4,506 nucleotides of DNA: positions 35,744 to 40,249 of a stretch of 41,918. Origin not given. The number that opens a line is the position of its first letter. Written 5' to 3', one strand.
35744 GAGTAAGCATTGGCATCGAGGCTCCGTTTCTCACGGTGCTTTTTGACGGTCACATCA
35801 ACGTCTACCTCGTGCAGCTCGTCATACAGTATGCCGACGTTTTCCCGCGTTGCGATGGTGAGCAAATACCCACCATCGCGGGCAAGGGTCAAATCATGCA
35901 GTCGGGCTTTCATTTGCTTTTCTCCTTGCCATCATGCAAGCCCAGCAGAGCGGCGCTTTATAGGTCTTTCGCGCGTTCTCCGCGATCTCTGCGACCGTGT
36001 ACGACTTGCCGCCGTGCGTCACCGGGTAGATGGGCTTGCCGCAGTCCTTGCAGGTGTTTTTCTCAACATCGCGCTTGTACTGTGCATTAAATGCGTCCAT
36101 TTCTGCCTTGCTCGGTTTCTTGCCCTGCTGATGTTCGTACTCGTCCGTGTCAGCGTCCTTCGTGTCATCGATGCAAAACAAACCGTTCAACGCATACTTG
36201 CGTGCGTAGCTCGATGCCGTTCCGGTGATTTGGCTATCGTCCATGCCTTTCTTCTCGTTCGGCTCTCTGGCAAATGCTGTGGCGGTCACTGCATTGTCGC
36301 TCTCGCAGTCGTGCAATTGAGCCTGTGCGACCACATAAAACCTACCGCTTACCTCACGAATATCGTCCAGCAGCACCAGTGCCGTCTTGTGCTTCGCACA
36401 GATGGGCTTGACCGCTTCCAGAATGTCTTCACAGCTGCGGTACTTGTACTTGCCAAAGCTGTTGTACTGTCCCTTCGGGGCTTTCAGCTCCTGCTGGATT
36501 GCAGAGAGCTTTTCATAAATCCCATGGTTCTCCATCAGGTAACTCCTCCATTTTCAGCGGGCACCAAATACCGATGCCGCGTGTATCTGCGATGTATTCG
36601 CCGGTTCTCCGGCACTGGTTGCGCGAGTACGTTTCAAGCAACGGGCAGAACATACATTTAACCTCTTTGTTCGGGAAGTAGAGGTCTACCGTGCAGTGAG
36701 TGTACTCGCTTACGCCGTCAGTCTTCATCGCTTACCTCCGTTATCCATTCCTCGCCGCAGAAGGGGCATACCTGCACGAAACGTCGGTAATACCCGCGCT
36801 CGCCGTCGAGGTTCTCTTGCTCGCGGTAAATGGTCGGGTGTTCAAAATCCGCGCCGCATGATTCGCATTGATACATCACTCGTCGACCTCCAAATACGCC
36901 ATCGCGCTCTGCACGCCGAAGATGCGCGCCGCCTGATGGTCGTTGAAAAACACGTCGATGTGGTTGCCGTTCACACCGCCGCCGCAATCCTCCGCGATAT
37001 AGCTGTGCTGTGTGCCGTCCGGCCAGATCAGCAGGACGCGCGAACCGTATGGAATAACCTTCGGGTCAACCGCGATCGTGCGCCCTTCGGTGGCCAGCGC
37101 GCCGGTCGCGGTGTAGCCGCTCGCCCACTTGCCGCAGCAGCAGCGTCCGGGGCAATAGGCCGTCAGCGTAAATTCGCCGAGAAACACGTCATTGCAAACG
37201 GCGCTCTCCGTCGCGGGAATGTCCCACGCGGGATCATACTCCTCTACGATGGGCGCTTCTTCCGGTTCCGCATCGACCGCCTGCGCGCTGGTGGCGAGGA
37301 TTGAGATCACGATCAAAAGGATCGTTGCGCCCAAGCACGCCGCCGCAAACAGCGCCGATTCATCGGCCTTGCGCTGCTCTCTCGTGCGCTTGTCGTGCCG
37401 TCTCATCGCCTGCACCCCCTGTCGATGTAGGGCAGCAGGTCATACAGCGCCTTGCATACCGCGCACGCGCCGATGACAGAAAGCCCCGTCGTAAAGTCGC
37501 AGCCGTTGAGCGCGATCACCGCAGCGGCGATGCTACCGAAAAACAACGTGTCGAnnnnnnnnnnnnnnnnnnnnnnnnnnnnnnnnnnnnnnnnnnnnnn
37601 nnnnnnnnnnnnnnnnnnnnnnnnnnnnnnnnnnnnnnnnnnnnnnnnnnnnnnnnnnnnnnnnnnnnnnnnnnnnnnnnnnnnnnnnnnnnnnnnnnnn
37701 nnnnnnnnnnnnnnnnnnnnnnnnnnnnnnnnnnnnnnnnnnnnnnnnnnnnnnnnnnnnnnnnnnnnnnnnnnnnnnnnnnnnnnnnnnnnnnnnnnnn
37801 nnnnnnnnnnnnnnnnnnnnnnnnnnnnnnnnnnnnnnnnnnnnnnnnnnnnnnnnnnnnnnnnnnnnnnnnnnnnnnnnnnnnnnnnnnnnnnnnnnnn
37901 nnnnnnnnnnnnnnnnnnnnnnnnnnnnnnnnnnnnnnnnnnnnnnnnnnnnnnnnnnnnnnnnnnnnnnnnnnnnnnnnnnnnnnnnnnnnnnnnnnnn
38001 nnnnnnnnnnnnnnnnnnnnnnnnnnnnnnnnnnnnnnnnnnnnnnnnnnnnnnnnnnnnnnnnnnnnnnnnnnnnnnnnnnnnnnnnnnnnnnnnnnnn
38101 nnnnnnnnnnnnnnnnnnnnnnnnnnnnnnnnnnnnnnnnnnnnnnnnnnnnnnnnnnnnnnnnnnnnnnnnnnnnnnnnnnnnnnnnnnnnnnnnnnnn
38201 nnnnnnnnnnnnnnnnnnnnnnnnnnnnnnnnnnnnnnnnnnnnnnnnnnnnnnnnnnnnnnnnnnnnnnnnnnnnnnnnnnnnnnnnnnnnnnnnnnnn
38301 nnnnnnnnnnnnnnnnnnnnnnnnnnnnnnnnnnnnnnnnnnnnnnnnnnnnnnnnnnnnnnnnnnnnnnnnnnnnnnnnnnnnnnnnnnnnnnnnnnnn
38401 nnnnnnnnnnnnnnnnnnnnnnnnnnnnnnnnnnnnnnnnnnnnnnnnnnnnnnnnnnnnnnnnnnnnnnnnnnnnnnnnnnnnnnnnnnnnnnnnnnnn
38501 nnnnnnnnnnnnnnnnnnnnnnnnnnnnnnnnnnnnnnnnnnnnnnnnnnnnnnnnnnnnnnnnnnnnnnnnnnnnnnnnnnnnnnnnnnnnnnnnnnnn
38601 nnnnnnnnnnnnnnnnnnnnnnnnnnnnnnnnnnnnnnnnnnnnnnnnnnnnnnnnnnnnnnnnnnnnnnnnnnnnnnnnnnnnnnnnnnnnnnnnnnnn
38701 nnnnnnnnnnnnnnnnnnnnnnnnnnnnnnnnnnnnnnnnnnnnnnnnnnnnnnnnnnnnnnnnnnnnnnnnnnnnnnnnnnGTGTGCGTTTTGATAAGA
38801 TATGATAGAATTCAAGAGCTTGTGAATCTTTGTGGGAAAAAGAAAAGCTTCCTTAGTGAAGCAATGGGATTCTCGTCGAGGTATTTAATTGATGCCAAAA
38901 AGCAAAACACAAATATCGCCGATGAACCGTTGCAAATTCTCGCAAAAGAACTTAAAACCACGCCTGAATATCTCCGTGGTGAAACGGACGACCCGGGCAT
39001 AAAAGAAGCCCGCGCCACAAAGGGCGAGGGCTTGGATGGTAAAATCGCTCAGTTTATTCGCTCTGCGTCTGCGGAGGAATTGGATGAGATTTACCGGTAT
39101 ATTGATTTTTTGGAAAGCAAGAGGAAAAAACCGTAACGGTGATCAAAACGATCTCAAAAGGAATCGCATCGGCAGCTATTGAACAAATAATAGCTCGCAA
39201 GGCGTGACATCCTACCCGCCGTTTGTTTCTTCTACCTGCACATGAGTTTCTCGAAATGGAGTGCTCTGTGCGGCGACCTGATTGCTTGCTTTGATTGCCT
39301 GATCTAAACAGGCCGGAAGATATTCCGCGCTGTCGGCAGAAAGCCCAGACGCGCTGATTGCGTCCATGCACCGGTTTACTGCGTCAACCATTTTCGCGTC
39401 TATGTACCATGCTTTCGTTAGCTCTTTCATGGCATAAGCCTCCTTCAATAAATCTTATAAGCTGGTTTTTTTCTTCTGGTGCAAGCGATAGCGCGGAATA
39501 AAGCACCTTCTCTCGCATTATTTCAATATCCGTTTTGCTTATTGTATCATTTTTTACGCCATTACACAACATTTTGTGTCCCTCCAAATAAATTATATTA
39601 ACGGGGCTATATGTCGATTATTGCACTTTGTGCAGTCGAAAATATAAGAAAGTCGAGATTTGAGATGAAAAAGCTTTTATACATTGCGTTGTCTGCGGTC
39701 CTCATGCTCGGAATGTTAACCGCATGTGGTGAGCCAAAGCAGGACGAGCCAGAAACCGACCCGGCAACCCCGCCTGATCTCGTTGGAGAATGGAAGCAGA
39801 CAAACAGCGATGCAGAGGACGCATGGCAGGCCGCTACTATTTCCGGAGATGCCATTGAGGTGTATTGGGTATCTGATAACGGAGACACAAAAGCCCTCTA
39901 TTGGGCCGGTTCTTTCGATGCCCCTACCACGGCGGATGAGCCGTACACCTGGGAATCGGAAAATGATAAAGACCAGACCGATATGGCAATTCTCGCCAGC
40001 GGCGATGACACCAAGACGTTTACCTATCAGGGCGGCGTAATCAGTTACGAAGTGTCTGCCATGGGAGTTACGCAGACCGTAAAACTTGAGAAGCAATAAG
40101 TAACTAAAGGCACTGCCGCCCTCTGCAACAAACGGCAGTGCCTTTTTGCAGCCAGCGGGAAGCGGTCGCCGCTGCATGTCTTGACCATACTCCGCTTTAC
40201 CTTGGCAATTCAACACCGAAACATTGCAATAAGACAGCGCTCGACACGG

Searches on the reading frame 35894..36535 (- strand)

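Call 51: search_protein_families(library=pfam, proteins=[window:35894-36535:-], max_evalue=0.01)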
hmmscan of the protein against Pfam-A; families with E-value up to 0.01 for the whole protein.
window:35894-36535:- (213 aa): 1 family
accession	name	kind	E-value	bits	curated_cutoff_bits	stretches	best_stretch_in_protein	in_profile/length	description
PF04404.17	ERF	-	6.9e-42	143.5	25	1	6-150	1-146/153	ERF superfamily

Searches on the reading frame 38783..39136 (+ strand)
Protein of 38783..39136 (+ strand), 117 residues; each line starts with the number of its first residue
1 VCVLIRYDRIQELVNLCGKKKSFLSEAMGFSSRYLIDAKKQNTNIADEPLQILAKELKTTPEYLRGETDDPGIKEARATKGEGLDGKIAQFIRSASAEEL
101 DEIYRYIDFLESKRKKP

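Call 51: search_protein_families(library=pfam, proteins=[window:38783-39136:+], max_evalue=0.01)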
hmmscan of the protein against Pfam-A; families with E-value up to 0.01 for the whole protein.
window:38783-39136:+ (117 aa): 0 families

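Call 52: search_protein_families(library=phrogs, proteins=[window:38783-39136:+], max_evalue=0.001)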
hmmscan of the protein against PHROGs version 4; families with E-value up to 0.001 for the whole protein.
window:38783-39136:+ (117 aa): 1 family
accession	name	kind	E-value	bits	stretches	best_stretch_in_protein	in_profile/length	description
phrog_8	-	transcription regulation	4.3e-05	24.1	1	7-90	78-150/346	transcriptional regulator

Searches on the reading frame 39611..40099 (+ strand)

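Call 51: search_protein_families(library=pfam, proteins=[window:39611-40099:+], max_evalue=0.01)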
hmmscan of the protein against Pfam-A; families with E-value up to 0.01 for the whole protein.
window:39611-40099:+ (162 aa): 0 families

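Call 52: search_protein_families(library=phrogs, proteins=[window:39611-40099:+], max_evalue=0.001)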
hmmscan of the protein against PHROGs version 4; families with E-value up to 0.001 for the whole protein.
window:39611-40099:+ (162 aa): 1 family
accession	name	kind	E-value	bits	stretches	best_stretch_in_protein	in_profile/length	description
phrog_9170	-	unknown function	0.00013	22.8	1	19-107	1-91/159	-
